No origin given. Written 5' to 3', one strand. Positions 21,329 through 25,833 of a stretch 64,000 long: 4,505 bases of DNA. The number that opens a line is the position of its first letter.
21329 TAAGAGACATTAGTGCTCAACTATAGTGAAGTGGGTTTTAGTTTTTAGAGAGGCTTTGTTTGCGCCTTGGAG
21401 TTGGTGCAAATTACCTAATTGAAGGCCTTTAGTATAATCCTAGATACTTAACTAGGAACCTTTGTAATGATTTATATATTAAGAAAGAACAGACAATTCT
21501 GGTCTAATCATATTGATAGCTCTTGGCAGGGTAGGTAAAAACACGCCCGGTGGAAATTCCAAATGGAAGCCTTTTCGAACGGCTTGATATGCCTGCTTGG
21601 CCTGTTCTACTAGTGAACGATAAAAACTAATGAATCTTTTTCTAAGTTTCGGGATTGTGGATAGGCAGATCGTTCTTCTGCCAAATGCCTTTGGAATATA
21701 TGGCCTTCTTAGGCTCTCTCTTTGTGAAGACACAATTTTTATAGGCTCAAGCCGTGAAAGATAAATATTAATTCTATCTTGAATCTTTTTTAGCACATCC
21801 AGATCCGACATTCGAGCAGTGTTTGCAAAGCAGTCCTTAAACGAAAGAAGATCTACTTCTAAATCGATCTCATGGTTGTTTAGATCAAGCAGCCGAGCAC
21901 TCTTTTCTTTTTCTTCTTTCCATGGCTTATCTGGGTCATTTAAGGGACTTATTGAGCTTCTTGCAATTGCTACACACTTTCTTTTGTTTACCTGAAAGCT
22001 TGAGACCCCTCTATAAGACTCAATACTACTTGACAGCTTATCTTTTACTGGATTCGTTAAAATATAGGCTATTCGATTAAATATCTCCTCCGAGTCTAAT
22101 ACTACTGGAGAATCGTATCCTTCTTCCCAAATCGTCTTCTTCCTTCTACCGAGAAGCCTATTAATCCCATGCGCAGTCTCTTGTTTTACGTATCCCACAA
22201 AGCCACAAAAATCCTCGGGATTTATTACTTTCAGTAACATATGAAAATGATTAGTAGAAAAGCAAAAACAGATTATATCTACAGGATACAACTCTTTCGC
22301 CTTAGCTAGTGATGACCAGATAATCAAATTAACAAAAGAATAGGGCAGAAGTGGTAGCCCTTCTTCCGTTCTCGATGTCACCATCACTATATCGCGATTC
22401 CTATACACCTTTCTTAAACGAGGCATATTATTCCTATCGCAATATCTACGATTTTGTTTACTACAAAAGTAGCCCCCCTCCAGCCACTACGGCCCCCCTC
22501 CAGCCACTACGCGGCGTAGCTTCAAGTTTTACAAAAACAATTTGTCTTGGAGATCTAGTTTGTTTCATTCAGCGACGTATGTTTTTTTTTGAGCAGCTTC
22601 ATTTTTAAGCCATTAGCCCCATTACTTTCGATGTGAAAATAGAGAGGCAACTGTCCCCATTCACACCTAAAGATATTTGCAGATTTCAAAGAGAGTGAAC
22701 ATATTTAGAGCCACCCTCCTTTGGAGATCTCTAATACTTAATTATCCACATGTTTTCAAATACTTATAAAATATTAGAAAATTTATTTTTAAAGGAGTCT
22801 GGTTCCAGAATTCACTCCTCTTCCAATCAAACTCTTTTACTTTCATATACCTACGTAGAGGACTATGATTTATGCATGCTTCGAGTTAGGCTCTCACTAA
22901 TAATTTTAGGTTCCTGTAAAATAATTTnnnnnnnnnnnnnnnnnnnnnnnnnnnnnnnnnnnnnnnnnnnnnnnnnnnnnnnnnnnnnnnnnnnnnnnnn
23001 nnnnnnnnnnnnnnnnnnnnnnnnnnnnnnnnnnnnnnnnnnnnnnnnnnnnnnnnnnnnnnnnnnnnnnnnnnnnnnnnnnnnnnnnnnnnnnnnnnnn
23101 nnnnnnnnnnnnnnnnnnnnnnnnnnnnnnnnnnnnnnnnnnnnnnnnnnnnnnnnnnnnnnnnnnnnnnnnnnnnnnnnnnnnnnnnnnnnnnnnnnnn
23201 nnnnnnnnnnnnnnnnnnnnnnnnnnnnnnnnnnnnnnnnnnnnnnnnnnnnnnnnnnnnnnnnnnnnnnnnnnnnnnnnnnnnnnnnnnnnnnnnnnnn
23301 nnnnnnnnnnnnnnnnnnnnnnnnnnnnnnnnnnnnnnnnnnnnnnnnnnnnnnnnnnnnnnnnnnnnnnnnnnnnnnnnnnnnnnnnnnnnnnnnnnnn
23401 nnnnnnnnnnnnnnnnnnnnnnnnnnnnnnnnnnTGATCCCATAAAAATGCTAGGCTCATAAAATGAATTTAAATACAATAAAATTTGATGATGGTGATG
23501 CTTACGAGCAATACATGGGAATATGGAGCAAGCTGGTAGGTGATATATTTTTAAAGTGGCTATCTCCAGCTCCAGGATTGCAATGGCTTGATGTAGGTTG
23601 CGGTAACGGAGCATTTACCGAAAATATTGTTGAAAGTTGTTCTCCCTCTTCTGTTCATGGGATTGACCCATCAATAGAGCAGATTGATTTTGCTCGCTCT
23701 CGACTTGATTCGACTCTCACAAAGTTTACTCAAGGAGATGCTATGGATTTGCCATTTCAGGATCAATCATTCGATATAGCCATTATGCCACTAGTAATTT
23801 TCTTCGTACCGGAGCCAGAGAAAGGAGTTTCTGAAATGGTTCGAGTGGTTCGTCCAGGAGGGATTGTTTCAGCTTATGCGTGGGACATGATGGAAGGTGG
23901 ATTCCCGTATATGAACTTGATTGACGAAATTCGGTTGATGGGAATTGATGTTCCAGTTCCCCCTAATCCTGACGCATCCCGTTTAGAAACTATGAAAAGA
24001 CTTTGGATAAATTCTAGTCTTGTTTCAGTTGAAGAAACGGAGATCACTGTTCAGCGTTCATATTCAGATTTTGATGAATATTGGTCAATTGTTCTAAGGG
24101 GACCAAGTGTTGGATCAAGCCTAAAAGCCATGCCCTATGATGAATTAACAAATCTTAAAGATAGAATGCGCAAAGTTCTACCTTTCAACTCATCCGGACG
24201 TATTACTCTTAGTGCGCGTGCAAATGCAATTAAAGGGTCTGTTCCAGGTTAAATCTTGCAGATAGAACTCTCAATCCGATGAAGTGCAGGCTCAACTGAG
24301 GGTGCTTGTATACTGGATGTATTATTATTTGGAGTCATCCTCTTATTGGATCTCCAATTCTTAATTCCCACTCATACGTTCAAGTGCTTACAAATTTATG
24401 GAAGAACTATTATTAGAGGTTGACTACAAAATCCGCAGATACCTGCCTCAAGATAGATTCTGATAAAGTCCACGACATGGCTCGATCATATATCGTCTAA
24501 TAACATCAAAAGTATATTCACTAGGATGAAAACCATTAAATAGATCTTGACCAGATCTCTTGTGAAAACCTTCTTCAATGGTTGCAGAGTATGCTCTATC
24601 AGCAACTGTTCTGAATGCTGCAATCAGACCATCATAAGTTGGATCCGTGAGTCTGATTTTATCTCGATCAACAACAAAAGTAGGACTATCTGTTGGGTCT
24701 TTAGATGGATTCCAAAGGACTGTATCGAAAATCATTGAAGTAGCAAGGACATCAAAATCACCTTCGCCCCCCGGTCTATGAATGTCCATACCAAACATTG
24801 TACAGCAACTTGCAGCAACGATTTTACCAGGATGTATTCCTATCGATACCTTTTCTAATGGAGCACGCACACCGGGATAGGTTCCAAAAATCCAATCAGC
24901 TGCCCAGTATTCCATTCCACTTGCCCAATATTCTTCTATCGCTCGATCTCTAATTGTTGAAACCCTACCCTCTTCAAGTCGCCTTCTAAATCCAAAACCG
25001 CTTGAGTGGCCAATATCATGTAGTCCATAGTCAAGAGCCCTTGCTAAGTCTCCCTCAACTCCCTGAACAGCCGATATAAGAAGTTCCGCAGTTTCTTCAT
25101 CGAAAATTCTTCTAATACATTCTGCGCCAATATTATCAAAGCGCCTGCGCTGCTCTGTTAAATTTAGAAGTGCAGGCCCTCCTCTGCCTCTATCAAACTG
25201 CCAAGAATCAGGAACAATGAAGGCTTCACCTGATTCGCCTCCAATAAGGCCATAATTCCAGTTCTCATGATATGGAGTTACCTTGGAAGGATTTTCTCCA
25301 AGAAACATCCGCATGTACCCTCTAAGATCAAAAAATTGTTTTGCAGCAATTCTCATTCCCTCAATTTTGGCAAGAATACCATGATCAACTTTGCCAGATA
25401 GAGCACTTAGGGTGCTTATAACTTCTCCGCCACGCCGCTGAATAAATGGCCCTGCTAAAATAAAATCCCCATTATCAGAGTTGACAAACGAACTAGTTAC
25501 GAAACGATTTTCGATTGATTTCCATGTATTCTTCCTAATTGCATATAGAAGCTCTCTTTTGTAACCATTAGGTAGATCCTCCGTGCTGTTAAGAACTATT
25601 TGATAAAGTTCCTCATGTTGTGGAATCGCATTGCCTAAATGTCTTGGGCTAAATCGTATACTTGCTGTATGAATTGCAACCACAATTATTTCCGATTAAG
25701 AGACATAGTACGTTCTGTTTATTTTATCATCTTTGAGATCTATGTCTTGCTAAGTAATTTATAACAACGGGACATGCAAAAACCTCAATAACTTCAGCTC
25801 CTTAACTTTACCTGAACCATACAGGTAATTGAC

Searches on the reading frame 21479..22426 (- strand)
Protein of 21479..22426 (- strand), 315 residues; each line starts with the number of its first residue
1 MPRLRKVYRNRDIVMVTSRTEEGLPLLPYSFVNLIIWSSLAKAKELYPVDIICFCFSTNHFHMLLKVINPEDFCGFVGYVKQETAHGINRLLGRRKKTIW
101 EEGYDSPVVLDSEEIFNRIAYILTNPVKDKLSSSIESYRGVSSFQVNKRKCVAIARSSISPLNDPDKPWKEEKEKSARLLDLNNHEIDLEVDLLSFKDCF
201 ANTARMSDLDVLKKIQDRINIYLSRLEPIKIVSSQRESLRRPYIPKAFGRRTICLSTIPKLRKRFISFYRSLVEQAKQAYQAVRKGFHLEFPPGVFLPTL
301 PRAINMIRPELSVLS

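Call 26: search_protein_families(library=ncbifam, proteins=[window:21479-22426:-], max_evalue=0.00001)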
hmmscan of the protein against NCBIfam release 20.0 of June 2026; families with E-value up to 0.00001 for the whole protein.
window:21479-22426:- (315 aa): 1 family
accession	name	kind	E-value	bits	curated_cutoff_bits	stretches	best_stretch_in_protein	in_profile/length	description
NF047646.1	REP_Tyr_transpos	equivalog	9e-15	54.8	80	1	4-139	2-144/146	REP-associated tyrosine transposase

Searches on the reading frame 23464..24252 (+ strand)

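Call 26: search_protein_families(library=ncbifam, proteins=[window:23464-24252:+], max_evalue=0.00001)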
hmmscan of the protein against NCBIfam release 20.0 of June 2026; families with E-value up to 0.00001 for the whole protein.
window:23464-24252:+ (262 aa): 22 families
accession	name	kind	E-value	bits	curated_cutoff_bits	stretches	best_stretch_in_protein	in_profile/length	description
NF001244.0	PRK00216.1-5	equivalog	2.6e-18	66.2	216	1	29-136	40-152/236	bifunctional demethylmenaquinone methyltransferase/2-methoxy-6-polyprenyl-1,4-benzoquinol methylase UbiE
TIGR01934.1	MenG_MenH_UbiE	subfamily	1.1e-16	60.9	158.35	1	29-135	31-139/223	ubiquinone/menaquinone biosynthesis methyltransferase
NF045667.1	MTase_DVU1556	equivalog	7.2e-15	55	155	1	31-134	16-116/213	DVU_1556 family methyltransferase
NF045823.1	PthPhpthDimycoMt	equivalog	6.6e-14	51.7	300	1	38-135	67-164/256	phthiotriol/phenolphthiotriol dimycocerosates methyltransferase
NF045825.1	FAmtase_mtf2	equivalog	9.4e-14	51.2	400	1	38-135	59-156/248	fatty-acid O-methyltransferase Mtf2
NF001243.0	PRK00216.1-4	equivalog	6.5e-13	48.6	235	1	33-135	43-149/237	demethylmenaquinone methyltransferase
TIGR02072.1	BioC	equivalog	2.1e-12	47.4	184.95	1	39-135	36-130/244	malonyl-ACP O-methyltransferase BioC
TIGR02752.1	MenG_heptapren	equivalog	1.4e-11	44.4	419.85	1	37-136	45-148/231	demethylmenaquinone methyltransferase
NF007610.0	PRK10258.1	equivalog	2.9e-11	43.2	342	1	13-136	19-137/251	malonyl-ACP O-methyltransferase BioC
NF001241.0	PRK00216.1-2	equivalog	5.3e-11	42.6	327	1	31-135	45-145/231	demethylmenaquinone methyltransferase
NF041537.1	ArsM_AhpD_UU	exception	1.2e-10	40.8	510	1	37-134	76-177/345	arsenite methyltransferase/AhpD domain selenoprotein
NF047649.1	MTase_UXPK_star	exception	2.1e-10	40.1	460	1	36-134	76-178/283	methyltransferase/UXPK-star double selenoprotein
TIGR01983.1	UbiG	equivalog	5.4e-10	39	102.95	1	38-135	50-149/228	bifunctional 2-polyprenyl-6-hydroxyphenol methylase/3-demethylubiquinol 3-O-methyltransferase UbiG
NF040539.1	AST_met_ArsM_2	exception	3.6e-09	36.8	240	1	41-135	60-161/262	putative arsinothricin biosynthesis methyltransferase ArsM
NF001242.0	PRK00216.1-3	equivalog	4.7e-09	36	351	1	27-135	58-173/258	bifunctional demethylmenaquinone methyltransferase/2-methoxy-6-polyprenyl-1,4-benzoquinol methylase UbiE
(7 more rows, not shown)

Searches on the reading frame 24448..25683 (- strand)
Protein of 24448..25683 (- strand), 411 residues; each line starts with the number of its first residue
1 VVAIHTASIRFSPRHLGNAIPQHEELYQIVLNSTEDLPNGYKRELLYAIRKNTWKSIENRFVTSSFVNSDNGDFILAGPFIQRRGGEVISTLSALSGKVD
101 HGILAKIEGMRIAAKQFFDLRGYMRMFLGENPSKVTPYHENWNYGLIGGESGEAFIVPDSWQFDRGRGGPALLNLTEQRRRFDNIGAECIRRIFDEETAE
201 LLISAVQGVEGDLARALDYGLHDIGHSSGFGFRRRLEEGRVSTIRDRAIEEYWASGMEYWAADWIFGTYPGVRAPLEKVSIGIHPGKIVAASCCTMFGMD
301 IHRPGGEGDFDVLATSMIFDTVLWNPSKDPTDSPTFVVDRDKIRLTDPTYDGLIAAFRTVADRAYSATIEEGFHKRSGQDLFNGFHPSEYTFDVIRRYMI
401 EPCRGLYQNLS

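Call 23: search_protein_families(library=pfam, proteins=[window:24448-25683:-], max_evalue=0.00001)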
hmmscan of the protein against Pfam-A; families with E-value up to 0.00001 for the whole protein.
window:24448-25683:- (411 aa): 1 family
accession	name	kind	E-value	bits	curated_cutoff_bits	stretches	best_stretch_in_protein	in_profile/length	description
PF19477.4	DUF6014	-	3.9e-13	49.9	25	1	28-174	33-170/174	Family of unknown function (DUF6014)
